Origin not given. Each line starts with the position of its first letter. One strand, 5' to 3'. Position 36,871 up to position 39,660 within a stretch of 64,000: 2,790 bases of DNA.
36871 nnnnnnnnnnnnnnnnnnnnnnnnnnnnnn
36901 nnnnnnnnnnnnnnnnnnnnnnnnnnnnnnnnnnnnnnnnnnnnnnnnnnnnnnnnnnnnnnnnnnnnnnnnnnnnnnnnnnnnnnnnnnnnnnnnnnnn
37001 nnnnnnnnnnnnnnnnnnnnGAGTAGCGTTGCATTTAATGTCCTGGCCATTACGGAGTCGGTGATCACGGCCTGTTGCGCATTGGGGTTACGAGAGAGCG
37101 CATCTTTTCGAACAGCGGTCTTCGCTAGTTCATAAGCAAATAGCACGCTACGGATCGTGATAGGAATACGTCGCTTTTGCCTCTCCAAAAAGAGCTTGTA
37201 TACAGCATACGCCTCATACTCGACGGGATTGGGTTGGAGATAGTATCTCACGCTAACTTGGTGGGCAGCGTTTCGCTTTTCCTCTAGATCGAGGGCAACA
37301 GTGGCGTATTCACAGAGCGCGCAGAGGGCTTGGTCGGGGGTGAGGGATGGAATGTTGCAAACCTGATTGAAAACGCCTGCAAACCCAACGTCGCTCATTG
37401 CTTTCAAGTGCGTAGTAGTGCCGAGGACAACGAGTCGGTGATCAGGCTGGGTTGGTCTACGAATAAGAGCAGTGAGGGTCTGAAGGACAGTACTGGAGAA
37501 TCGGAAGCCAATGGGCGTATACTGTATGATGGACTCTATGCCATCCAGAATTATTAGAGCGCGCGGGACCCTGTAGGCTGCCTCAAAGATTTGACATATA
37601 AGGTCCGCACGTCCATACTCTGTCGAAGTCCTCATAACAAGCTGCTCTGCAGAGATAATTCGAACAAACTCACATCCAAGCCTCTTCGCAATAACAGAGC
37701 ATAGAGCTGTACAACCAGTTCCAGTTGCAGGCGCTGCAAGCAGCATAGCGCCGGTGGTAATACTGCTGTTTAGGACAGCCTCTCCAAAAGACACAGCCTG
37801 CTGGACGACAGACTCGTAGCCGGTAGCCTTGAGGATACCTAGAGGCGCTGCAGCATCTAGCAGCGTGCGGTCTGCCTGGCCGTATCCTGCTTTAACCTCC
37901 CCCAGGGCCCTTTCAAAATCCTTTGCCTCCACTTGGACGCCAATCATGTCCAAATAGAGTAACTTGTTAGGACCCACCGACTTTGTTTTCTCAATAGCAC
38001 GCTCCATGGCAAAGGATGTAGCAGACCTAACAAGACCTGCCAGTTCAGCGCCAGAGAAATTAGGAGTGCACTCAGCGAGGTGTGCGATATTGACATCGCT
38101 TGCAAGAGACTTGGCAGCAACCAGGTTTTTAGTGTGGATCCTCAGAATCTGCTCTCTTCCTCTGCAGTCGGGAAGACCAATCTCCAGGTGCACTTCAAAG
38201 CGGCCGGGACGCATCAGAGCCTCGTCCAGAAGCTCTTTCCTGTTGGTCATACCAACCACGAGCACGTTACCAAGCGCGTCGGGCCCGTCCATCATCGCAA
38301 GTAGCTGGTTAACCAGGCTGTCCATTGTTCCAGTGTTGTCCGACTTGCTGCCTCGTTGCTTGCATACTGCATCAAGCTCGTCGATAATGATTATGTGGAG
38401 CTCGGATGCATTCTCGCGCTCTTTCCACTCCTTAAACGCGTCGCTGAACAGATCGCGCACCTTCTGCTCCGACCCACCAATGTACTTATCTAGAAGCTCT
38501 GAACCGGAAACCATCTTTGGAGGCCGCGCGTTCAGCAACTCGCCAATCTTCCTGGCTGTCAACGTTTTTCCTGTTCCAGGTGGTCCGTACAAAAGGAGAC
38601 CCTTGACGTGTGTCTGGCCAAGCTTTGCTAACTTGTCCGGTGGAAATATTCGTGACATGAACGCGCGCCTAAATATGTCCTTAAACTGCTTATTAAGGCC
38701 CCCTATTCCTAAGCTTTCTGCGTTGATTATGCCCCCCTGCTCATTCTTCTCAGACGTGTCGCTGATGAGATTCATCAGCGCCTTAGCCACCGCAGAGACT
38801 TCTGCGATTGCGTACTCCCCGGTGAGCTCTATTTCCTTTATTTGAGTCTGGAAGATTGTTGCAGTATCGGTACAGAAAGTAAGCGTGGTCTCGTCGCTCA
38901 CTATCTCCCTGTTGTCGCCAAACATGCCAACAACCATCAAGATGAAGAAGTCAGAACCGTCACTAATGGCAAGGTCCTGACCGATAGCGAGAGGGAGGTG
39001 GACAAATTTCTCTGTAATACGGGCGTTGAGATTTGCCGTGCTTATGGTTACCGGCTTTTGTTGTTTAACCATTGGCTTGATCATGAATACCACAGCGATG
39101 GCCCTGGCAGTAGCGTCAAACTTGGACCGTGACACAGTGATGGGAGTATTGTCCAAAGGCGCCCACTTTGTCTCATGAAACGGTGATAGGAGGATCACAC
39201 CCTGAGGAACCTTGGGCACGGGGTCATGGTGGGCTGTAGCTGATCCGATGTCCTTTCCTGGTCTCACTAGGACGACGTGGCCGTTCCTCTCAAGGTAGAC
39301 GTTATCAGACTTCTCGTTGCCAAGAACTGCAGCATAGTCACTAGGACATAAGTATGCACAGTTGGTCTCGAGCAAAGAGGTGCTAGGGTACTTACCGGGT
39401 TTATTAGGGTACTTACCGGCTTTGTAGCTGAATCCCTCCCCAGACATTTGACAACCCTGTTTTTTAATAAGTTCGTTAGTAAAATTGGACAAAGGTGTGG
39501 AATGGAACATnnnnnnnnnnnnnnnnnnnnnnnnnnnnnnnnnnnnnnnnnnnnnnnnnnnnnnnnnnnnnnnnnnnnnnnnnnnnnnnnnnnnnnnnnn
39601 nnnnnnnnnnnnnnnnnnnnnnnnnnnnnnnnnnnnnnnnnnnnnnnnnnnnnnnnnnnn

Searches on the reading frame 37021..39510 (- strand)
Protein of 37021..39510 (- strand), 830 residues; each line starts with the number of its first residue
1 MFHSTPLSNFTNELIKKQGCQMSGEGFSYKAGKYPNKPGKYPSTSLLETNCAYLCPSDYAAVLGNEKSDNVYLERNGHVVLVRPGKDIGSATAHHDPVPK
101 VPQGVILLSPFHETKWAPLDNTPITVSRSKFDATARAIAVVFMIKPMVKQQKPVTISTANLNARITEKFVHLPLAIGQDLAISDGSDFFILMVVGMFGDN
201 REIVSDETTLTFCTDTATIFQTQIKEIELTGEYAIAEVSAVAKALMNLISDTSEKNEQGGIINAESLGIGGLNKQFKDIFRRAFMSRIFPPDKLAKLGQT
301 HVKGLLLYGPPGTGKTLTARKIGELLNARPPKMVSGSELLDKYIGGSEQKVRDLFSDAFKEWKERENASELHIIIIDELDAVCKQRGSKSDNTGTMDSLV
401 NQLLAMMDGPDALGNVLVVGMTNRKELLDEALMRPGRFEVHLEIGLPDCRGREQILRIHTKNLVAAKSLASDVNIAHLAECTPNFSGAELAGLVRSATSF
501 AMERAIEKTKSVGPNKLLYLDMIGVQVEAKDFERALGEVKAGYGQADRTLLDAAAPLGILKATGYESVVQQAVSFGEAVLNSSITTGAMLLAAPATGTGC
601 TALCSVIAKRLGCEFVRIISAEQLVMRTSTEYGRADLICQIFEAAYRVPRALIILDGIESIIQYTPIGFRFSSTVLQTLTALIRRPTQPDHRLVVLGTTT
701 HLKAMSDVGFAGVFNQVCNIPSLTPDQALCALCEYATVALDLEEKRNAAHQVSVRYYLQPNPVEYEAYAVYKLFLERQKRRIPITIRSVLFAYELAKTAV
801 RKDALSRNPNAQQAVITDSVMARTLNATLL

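Call 16: find_encoding_contigs(protein=window:37021-39510:-, flank=10000, max_places=6)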
Protein window:37021-39510:- (830 aa): no gene with exactly this product is on record in the collection.

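Call 59: search_protein_families(library=pfam, proteins=[window:37021-39510:-], max_evalue=0.001)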
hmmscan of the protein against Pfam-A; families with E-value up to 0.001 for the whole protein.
window:37021-39510:- (830 aa): 6 families
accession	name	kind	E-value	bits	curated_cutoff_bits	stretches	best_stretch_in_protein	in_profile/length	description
PF00004.35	AAA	-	2e-44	151.7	21.2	2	305-445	1-130/131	ATPase family associated with various cellular activities (AAA)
PF17862.7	AAA_lid_3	-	3e-10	39.9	27.2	1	472-508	1-37/45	AAA+ lid domain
PF13401.12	AAA_22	-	1.8e-08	35.2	27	1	305-427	8-129/130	AAA domain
PF07728.20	AAA_5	-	8e-05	23.1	22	0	305-338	2-35/139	AAA domain (dynein-related subfamily)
PF13191.12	AAA_16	-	0.00011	23.2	32.6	0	303-329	25-51/167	AAA ATPase domain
PF06068.19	TIP49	-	0.00022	20.9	23.8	0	296-349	44-98/347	TIP49 P-loop domain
